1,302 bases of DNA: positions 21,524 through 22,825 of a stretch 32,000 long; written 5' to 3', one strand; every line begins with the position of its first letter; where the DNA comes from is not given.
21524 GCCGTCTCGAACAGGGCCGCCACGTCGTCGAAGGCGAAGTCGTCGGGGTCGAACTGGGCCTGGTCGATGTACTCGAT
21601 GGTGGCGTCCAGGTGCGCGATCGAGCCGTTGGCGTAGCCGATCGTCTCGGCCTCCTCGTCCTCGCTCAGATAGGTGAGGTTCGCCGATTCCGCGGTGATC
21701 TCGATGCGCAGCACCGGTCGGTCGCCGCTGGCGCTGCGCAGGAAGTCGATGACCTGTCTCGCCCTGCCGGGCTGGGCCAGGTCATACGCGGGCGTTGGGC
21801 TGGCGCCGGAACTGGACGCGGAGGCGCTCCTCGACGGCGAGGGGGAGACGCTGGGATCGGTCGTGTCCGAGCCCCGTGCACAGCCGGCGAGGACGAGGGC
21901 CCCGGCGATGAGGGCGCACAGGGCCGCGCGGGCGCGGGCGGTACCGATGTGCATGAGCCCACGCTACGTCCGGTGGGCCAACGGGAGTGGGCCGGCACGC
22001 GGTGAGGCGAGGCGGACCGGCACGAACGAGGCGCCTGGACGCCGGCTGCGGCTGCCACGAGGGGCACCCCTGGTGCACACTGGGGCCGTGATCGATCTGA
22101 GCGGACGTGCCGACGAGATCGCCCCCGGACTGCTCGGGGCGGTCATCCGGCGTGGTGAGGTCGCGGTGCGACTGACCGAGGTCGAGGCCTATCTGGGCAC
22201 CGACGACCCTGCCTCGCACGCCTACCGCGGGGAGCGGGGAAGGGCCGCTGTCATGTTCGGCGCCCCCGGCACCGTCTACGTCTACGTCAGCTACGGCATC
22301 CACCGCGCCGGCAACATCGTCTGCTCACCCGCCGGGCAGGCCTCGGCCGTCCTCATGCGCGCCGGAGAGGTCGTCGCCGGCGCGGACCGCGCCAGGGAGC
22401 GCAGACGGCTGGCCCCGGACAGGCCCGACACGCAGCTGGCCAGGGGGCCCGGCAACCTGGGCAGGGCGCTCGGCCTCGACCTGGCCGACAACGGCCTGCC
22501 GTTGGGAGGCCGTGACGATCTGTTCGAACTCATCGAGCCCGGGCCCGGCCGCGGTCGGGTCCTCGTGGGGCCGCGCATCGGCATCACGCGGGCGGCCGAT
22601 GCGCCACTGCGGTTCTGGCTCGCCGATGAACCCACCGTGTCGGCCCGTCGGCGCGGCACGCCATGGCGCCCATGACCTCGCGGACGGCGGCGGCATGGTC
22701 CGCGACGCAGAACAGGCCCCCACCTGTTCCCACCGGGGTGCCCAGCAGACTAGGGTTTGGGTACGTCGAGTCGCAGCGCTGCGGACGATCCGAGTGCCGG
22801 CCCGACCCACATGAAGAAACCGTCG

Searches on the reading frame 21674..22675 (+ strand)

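Call 72: search_protein_families(library=pfam, proteins=[window:21674-22675:+], max_evalue=0.0001)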
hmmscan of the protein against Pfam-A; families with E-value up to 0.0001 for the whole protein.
window:21674-22675:+ (333 aa): 1 family
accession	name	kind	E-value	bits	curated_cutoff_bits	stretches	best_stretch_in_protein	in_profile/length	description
PF02245.21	Pur_DNA_glyco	-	1.4e-54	184.6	27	1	145-320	6-181/181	Methylpurine-DNA glycosylase (MPG)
